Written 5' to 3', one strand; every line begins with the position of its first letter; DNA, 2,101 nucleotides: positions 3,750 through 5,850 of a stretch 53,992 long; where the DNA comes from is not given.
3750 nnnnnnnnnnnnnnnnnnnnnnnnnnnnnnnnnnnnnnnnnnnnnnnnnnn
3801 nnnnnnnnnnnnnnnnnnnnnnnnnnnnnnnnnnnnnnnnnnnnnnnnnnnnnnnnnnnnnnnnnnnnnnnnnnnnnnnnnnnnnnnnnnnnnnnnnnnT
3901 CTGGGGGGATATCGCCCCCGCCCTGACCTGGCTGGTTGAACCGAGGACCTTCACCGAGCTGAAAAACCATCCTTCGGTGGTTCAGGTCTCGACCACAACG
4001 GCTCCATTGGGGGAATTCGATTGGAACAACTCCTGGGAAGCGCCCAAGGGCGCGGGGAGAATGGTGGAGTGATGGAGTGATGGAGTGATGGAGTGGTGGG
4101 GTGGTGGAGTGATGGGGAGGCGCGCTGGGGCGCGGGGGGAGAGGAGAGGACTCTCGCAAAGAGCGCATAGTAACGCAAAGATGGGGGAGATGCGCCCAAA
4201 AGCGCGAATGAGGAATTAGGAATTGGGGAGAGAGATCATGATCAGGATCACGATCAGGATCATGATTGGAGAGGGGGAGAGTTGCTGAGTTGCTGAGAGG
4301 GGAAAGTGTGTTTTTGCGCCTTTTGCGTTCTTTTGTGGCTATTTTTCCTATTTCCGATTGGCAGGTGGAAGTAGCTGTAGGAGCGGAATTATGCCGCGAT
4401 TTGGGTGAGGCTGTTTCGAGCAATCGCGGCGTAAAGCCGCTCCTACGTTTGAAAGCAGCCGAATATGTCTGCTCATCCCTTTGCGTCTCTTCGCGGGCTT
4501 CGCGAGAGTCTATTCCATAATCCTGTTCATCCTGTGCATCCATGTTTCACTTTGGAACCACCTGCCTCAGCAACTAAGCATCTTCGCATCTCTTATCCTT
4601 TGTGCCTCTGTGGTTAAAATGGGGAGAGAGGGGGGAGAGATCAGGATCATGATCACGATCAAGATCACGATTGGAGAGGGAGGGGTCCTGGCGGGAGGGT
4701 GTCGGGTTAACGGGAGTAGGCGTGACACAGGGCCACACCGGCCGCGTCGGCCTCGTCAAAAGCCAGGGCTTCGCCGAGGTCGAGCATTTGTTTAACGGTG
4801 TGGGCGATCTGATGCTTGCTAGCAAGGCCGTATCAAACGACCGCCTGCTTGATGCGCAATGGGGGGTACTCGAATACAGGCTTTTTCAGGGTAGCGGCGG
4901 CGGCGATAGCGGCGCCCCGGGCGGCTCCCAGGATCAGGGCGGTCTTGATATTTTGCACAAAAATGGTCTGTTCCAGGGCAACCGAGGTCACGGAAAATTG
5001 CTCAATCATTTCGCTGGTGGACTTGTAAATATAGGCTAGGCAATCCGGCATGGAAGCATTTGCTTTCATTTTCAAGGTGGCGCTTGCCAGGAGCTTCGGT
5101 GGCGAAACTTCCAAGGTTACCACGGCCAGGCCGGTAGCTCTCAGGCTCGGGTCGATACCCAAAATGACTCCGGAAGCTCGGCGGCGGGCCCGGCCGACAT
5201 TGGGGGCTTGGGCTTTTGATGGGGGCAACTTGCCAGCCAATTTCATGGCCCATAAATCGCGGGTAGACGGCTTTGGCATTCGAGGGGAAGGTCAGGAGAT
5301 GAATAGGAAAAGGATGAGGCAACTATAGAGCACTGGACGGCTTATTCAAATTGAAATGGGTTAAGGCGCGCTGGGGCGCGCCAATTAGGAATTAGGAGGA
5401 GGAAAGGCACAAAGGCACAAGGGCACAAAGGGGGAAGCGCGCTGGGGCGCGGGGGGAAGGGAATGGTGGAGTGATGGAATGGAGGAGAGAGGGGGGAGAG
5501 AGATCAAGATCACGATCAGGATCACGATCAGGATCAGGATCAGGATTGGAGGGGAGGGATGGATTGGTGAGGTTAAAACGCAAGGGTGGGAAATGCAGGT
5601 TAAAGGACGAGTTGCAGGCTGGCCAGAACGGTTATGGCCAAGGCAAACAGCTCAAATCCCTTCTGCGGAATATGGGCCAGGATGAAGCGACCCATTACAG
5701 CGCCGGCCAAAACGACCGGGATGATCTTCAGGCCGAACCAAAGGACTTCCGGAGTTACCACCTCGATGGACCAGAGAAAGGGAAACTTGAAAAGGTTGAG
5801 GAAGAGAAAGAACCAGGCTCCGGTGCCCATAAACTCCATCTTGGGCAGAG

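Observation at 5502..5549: Nine (GATCAN)n hexamer arrays with conserved flanks and variable copy number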

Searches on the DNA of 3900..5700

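Call 69: search_rna_families(source=window, start=3900, end=5700, threshold=evalue, max_evalue=1)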
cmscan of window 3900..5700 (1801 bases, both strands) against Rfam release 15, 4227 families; matches with E-value up to 1: 2.
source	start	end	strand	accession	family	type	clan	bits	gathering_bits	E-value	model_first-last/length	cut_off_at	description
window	4311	4380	+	RF04308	HCV_SL2531-SL2549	Cis-reg;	-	18.6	56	0.65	1-72/72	no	Hepatitis C virus stem-loop SL2531 and SL2549AU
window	4300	4319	-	RF01792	eiav_FSE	Cis-reg; frameshift_element;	-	16.6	40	0.72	1-35/35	no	ribosomal frameshift site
